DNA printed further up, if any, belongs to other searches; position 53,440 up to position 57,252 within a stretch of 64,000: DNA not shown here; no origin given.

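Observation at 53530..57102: NACHT-family STAND NTPase with unknown N-terminal domain and a hyper-repetitive HEAT-like sensor array, in a neighbourhood of cell-wall hydrolases and TA genes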

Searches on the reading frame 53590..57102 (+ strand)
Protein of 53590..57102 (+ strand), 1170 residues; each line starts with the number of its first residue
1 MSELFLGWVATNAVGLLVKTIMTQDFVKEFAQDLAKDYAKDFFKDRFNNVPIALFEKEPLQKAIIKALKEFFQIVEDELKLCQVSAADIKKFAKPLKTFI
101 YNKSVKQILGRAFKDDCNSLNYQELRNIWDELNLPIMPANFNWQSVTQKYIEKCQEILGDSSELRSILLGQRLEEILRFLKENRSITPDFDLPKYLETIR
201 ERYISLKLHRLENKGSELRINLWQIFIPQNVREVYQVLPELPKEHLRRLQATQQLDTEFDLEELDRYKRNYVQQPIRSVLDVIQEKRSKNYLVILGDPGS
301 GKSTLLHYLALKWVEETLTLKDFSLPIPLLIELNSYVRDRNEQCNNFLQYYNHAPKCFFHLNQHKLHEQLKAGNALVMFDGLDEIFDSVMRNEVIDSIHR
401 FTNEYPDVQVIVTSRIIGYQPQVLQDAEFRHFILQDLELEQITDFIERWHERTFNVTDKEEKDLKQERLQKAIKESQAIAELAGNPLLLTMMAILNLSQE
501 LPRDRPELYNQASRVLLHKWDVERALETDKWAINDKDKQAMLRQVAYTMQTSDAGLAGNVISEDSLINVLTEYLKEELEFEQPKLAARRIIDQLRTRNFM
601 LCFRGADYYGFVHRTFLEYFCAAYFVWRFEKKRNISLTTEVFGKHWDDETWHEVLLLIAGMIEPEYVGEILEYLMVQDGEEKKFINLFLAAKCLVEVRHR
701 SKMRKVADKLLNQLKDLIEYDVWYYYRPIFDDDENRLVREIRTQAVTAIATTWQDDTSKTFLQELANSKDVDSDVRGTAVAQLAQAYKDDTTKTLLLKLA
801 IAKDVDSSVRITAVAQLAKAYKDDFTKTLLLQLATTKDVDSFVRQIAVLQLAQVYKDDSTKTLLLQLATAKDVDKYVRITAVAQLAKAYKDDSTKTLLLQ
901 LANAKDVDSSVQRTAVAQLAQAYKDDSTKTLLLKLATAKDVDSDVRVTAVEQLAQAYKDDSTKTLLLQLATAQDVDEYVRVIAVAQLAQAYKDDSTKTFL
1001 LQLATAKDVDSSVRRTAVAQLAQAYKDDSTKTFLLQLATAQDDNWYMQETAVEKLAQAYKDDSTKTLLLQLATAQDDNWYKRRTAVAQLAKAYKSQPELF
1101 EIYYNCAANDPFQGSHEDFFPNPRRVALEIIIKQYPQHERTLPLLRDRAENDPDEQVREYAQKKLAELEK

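Call 5: search_protein_families(library=pfam, proteins=[window:53590-57102:+], max_evalue=0.1)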
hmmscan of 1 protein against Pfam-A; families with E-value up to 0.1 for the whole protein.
window:53590-57102:+ (1170 aa): 23 families
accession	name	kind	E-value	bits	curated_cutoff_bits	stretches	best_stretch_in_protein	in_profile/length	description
PF22734.1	NNH2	-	4.9e-52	176.7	27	1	30-211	1-179/181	NACHT N-terminal Helical domain 2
PF13646.12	HEAT_2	-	1.2e-28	99.7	27.7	7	864-954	4-88/88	HEAT repeats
PF05729.18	NACHT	-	1.7e-10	41.4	26.7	1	291-451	2-165/167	NACHT domain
PF21581.3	SCD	-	1.6e-06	28.8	27.5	0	803-863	1-66/75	Stromalin conservative domain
PF20720.3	nSTAND3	-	2.2e-06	27.9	27.2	1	281-318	9-46/155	Novel STAND NTPase 3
PF24883.2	NPHP3_N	-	6.1e-06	27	24.8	1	364-415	115-164/164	Nephrocystin 3, N-terminal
PF23255.1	DUF7070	-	0.00018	21.6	27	0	228-252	21-46/49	Domain of unknown function (DUF7070)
PF02985.28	HEAT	-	0.00019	21.8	23.5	0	1142-1168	2-27/31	HEAT repeat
PF25199.1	nSTAND_NTPase5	-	0.00027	21.2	34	1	268-316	21-69/145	Novel STAND NTPase 5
PF13401.12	AAA_22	-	0.0017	19.1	27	1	288-409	4-117/130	AAA domain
PF25424.1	PH_35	-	0.003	18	28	0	960-1017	82-143/192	Fungal deubiquitinating enzyme PH domain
PF13191.12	AAA_16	-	0.0031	18.5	32.6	1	274-312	10-47/167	AAA ATPase domain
PF10304.15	RTP1_C2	-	0.011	15.8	21.1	1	1149-1169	13-33/34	Required for nuclear transport of RNA pol II C-terminus 2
PF00005.33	ABC_tran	-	0.018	16.1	25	1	290-311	12-33/137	ABC transporter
PF13481.12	AAA_25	-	0.025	14.6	27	0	272-315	15-59/195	AAA domain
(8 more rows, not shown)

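Call 6: search_protein_families(library=padloc, proteins=[window:53590-57102:+], max_evalue=0.1)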
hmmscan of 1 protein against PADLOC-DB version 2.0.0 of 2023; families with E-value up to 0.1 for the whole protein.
window:53590-57102:+ (1170 aa): 1 family
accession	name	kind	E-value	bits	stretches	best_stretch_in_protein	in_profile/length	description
PDLC04140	mad8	-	0.017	12.6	1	290-311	28-49/314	mads_8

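Call 7: search_protein_families(library=ncbifam, proteins=[window:53590-57102:+], max_evalue=0.1)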
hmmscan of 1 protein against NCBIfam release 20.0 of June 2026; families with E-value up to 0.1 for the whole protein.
window:53590-57102:+ (1170 aa): 7 families
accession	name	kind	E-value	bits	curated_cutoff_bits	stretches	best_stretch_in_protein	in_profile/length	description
NF058535.1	antiphage_EruA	equivalog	9.5e-12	43.9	1000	2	368-635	64-314/1318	NACHT domain-containing antiphage protein EruA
TIGR04521.1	ECF_ATPase_2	equivalog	0.00072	18.7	330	0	280-309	22-51/279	energy-coupling factor transporter ATPase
TIGR02211.1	LolD_lipo_ex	equivalog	0.0078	15.7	307.75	1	285-310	27-52/221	lipoprotein-releasing ABC transporter ATP-binding protein LolD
NF047480.1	Lepto_Lp29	subfamily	0.0095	15.9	75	0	905-971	50-116/212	Lp29 family lipoprotein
TIGR04520.1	ECF_ATPase_1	equivalog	0.015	14.7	315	1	270-309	9-48/269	energy-coupling factor transporter ATPase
NF010155.0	PRK13634.1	equivalog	0.018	14.4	413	1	277-310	21-54/290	energy-coupling factor ABC transporter ATP-binding protein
NF047872.1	GGDEF_GdpS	equivalog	0.063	12.5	400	0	875-944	169-235/355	GGDEF domain-containing protein GdpS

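Call 46: search_solved_structures(query=window:53590-57102:+, max_evalue=0.01)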
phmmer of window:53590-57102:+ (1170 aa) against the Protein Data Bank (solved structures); distinct sequences matched with E-value up to 0.01: 12.
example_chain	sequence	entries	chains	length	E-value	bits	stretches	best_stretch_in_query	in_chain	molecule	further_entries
9sah_A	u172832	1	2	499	3.5e-12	48.3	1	769-957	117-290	E4-NB2 synthetic fusion protein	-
4zv6_A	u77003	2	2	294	2e-10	42.5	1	768-989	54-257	AlphaRep-7 | alpha-Rep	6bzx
6ft5_A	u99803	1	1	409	6.2e-09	37.5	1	775-1087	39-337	alphaRep A3_A3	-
6fsq_A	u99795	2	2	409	4.3e-07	31.4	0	776-920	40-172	alphaRep A3_bGFPD | A3_bGFPD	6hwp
9rhz_A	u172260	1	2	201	3e-06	28.6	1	765-935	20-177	ALPHAREP bE5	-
8aw4_A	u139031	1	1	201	5.1e-06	27.9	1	804-957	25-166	ALPHAREP bB-E3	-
6gwd_G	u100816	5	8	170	0.00055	21.1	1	766-888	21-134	iiH5 ALPHAREP | iih5 Alpha Repeating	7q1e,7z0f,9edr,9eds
5dcq_A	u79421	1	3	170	0.0014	19.8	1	836-954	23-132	artificial repeat proteins (alphaREP3)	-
3ltm_A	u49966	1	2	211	0.0015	19.7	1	774-920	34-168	Alpha-Rep4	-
3ltj_A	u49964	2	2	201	0.0017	19.5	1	774-920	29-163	AlphaRep-4 | bA3-2: binder of A3 protein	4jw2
6gx7_E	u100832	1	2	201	0.0026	18.9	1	809-954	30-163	iiiA5 ALPHAREP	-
8erw_A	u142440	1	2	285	0.0038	18.4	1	780-1031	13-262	C2HR4_8r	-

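Call 77: predict_structure(alignment_id=A5)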
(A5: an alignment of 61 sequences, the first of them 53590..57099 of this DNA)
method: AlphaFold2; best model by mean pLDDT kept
length: 1170 residues; sequences in the alignment: 61
mean_pLDDT: 85.2   pTM: 0.69
mean pLDDT of the five models: 85.2, 84.8, 82.3, 81.9, 81.5
residues with pLDDT >= 90: 551; 70-90: 500; 50-70: 80; < 50: 39
segments of 3 or more residues with pLDDT < 50: 178-185, 211-217, 239-251, 253-259, 555-557
pLDDT, mean of each block of 10 residues (from residue 1): 71 79 80 73 71 68 89 93 87 90 91 84 92 89 93 88 75 51 59 90 71 52 87 68 43 47 62 84 84 87 92 88 87 89 84 88 93 94 83 92 94 80 87 91 93 87 93 85 87 86 86 78 58 81 90 59 89 90 88 69 74 85 93 89 89 93 95 92 94 91 93 95 84 90 96 90 91 92 88 88 83 91 89 82 92 89 92 89 91 92 87 93 89 92 92 90 93 87 93 92 86 91 90 90 81 89 91 83 91 85 94 76 92 91 95 92 87
secondary structure, 60 per line:
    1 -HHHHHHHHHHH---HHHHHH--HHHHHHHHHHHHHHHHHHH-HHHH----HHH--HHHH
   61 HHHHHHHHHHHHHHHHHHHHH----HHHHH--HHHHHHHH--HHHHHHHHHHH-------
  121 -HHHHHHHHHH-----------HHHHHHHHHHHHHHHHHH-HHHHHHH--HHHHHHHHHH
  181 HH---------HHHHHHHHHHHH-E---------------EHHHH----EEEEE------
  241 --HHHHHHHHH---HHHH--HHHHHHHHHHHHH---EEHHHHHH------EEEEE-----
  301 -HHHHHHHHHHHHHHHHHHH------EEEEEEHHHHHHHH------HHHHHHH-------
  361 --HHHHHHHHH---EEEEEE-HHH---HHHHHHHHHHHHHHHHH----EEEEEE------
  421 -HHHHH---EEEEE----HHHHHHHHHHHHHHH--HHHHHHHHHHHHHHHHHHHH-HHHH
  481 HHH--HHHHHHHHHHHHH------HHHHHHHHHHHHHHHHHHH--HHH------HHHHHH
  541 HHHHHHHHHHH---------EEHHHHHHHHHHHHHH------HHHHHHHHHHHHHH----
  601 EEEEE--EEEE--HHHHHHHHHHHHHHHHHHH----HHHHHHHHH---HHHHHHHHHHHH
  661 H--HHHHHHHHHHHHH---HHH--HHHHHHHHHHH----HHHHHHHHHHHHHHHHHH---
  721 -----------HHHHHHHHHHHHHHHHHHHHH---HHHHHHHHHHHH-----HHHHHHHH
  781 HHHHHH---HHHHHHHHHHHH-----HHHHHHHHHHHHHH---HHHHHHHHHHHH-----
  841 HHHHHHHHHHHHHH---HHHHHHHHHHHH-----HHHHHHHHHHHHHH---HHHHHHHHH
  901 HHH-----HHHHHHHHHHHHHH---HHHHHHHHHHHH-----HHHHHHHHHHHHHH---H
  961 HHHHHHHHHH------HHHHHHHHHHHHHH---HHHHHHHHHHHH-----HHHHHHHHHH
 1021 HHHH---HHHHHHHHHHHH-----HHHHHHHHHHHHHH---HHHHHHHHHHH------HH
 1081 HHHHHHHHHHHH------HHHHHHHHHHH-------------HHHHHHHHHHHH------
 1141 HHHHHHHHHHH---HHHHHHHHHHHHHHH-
elements in order (helices of 4 or more, strands of 3 or more residues): H2-12 H16-21 H24-42 H44-47 H57-81 H86-90 H93-100 H103-113 H122-131 H143-160 H162-168 H171-182 H192-203 H222-225 E230-234 H243-251 H255-258 H261-273 H279-284 E291-295 H302-320 E327-332 H333-340 H347-353 H363-371 E375-380 H388-404 E409-414 H422-426 E430-434 H439-453 H456-475 H477-483 H486-498 H505-523 H535-551 H563-576 H583-596 E601-605 E608-611 H614-632 H637-645 H649-661 H664-676 H685-695 H700-717 H732-752 H756-767 H773-786 H790-801 H807-820 H824-835 H841-854 H858-869 H875-888 H892-903 H909-922 H926-937 H943-956 H960-970 H977-990 H994-1005 H1011-1024 H1028-1039 H1045-1058 H1062-1072 H1079-1092 H1099-1109 H1123-1134 H1141-1151 H1155-1169

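Call 79: fold_search(model_id=the predicted structure, library=pdb)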
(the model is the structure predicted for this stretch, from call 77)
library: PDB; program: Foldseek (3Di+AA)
matches with E <= 10: 1164; with E <= 0.001: 97
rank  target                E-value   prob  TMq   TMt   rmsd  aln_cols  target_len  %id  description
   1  4kxf_H                1.7e-07  1.00  0.22  0.27  18.9      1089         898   12  Crystal structure of NLRC4 reveals its autoinhibition mechanism (released 2013-07-24)
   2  5irm_C                2.1e-07  1.00  0.25  0.34  14.5       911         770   13  Crystal structure of rabbit NOD2 in an ADP-bound state (Crystal form2) (released 2016-06-29)
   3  4kxf_F                2.2e-07  1.00  0.22  0.27  17.5      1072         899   11  Crystal structure of NLRC4 reveals its autoinhibition mechanism (released 2013-07-24)
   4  8sxn_C                4.0e-07  1.00  0.21  0.27  16.4       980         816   11  Structure of NLRP3 and NEK7 complex (released 2024-02-14)
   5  7pzc_A                4.1e-07  1.00  0.23  0.25  18.9      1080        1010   12  Cryo-EM structure of the NLRP3 decamer bound to the inhibitor CRID3 (released 2022-01-26)
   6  8swk_A                4.4e-07  1.00  0.22  0.28  16.6       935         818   12  Cryo-EM structure of NLRP3 closed hexamer (released 2024-02-14)
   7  7vtq_A                7.3e-07  1.00  0.22  0.29  16.3       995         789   11  Cryo-EM structure of mouse NLRP3 (full-length) dodecamer (released 2022-03-09)
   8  7vtp_A                9.0e-07  1.00  0.20  0.27  16.9       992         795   10  Cryo-EM structure of PYD-deleted human NLRP3 hexamer (released 2022-03-09)
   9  4kxf_L                9.6e-07  1.00  0.21  0.26  16.9      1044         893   11  Crystal structure of NLRC4 reveals its autoinhibition mechanism (released 2013-07-24)
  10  5irl                  1.0e-06  1.00  0.21  0.30  19.0       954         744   12  Crystal structure of rabbit NOD2 SER mutant in an ADP-bound state (released 2016-06-29)
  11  5irm_A                1.9e-06  1.00  0.20  0.28  19.1      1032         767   12  Crystal structure of rabbit NOD2 in an ADP-bound state (Crystal form2) (released 2016-06-29)
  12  7z8v_D                1.9e-06  1.00  0.17  0.17  35.6       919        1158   12  CAND1-SCF-SKP2 (SKP1deldel) CAND1 engaged SCF rocked (released 2023-04-19)
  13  7pzc_B                2.7e-06  1.00  0.23  0.28  16.6       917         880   12  Cryo-EM structure of the NLRP3 decamer bound to the inhibitor CRID3 (released 2022-01-26)
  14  7zgu_A                3.3e-06  1.00  0.22  0.28  16.2       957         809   11  Human NLRP3-deltaPYD hexamer (released 2022-05-18)
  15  9dh3_A                4.5e-06  1.00  0.20  0.20  19.8      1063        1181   11  Cryo-EM structure of NLRP3 complex with Compound C (released 2024-12-25)
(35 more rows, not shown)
